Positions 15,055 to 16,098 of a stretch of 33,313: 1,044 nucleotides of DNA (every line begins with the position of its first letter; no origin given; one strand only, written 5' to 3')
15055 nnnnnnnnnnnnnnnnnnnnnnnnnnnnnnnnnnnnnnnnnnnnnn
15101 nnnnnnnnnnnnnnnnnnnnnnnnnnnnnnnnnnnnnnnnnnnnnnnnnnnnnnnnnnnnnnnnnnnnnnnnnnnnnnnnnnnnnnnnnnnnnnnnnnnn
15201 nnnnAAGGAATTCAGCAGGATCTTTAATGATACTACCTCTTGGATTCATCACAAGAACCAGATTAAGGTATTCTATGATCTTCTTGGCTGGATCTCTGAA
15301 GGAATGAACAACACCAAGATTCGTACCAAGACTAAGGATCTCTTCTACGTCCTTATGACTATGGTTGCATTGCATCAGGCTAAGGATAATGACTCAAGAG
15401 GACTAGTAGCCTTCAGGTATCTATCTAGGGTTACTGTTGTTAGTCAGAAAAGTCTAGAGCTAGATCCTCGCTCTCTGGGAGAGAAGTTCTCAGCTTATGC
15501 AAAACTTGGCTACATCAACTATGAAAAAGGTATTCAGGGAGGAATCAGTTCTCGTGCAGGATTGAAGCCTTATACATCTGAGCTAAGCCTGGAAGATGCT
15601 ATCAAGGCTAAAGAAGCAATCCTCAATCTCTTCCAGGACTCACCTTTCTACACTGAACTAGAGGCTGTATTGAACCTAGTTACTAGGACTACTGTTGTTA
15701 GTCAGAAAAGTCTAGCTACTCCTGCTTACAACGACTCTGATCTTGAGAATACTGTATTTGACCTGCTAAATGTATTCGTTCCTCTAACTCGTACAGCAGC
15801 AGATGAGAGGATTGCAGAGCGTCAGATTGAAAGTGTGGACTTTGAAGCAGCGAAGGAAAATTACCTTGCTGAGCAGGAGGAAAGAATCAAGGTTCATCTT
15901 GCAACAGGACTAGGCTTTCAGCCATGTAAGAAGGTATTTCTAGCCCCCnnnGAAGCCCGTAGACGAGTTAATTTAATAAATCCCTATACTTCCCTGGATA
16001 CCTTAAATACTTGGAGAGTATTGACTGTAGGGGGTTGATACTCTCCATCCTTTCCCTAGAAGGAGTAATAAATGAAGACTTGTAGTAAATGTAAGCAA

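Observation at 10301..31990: Ten near-invariant copies of an asymmetric 27-bp motif at gene boundaries across the genome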

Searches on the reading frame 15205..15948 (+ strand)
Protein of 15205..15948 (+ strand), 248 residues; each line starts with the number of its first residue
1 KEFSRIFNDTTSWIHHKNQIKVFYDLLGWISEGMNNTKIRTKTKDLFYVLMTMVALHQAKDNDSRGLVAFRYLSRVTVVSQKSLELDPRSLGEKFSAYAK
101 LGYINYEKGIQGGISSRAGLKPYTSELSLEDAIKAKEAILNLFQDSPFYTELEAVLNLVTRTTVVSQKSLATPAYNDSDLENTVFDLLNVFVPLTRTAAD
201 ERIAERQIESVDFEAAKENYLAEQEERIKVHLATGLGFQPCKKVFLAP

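Call 87: search_solved_structures(query=A2, max_evalue=10, show_alignments=3)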
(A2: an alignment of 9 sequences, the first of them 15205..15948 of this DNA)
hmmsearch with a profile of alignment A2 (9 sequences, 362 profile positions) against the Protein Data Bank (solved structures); distinct sequences matched with E-value up to 10: 0.

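Call 93: predict_structure(alignment_id=A2)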
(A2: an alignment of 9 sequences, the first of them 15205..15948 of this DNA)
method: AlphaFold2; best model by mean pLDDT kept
length: 248 residues; sequences in the alignment: 9
mean_pLDDT: 83.6   pTM: 0.76
mean pLDDT of the five models: 83.6, 80.4, 80.0, 64.1, 55.7
residues with pLDDT >= 90: 100; 70-90: 112; 50-70: 29; < 50: 7
segments of 3 or more residues with pLDDT < 50: 242-248
pLDDT, mean of each block of 10 residues (from residue 1): 75 86 96 90 88 94 85 76 72 92 91 83 92 95 91 94 71 85 94 85 70 72 83 73 48
secondary structure, 60 per line:
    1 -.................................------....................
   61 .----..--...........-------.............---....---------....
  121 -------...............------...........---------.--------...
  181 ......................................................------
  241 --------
elements in order: H2-34 H41-61 H70-80 H88-100 E104-107 E117-120 H129-142 H149-159 H178-234

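Call 96: fold_search(model_id=the predicted structure, library=pdb)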
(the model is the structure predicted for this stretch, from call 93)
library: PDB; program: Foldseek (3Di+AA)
matches with E <= 10: 451; with E <= 0.001: 0
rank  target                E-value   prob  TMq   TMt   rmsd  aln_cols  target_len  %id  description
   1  9qdr_A                1.9e-01  0.16  0.15  0.21  16.1       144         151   17  Structure of Staphylococcus aureus MarR-type repressor MhqR (released 2026-01-14)
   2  7y24_E                2.0e-01  0.11  0.16  0.15  16.9       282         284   12  Cryo-EM structure of the octreotide-bound SSTR2-miniGo-scFv16 complex (released 2022-10-19)
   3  5vyv_B                3.0e-01  0.13  0.17  0.23  13.4       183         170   10  Crystal structure of a protein of unknown function YceH/ECK1052 involved in membrane biogenesis from Escherichia coli (released 2017-06-07)
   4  8u4t_AA               3.0e-01  0.11  0.18  0.16  16.9       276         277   12  Structure of tetrameric CXCR4 in complex with REGN7663 Fab (released 2024-03-13)
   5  5icg                  3.6e-01  0.11  0.17  0.13  15.6       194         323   11  Crystal structure of apo (S)-norcoclaurine 6-O-methyltransferase (released 2016-06-08)
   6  5x11_G                4.2e-01  0.25  0.24  0.32  15.2       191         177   10  Crystal structure of Bacillus subtilis PadR in complex with operator DNA (released 2017-11-22)
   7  5x11_C                4.9e-01  0.18  0.21  0.28  15.2       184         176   10  Crystal structure of Bacillus subtilis PadR in complex with operator DNA (released 2017-11-22)
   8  5vyv_A                4.9e-01  0.10  0.17  0.22  13.2       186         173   10  Crystal structure of a protein of unknown function YceH/ECK1052 involved in membrane biogenesis from Escherichia coli (released 2017-06-07)
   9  3bz6                  5.5e-01  0.09  0.16  0.21  12.9       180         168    9  Crystal structure of a conserved protein of unknown function from Pseudomonas syringae pv. tomato str. DC3000 (released 2008-02-05)
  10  5e1z                  5.5e-01  0.09  0.15  0.21  15.6       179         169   16  Crystal structure of the organohalide sensing RdhR-CbdbA1625 transcriptional regulator in the 2,4-dichlorophenol bound f (released 2016-10-05)
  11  6jyi_A                5.8e-01  0.13  0.20  0.26  15.1       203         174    9  Crystal structure of the PadR-like transcriptional regulator BC1756 from Bacillus cereus (released 2019-06-26)
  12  9dye_R                5.8e-01  0.07  0.17  0.16  27.8       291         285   14  Buspirone-bound serotonin 1A (5-HT1A) receptor-Goa protein complex (released 2025-08-13)
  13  4yif_C                6.1e-01  0.13  0.15  0.24  14.3       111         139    9  Crystal structure of Rv0880 (released 2015-06-10)
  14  8hcx_C                6.5e-01  0.08  0.17  0.15  18.2       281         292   12  Cryo-EM structure of Endothelin1-bound ETBR-Gq complex (released 2023-03-22)
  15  7q34_C                7.2e-01  0.35  0.23  0.44   8.3       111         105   19  Crystal structure of the multidrug binding transcriptional regulator LmrR in complex squaraine dye (released 2022-06-01)
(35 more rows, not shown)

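Call 98: find_homologous_proteins(query=A2, max_evalue=0.00001)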
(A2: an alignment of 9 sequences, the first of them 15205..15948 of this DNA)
Query A2 (9 sequences) (248 aa, profile of the alignment): 5 proteins with E <= 0.00001 among 8000 candidates.
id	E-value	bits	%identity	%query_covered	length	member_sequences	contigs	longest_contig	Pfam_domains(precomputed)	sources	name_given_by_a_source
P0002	3.1e-148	512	75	97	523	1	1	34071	-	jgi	jgi:hypothetical protein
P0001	1.7e-145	503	94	100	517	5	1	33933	-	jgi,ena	-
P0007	1.9e-122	427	33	87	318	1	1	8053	-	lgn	-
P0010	1.6e-97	345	39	81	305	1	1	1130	-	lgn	-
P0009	2.2e-82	295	34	58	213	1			-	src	-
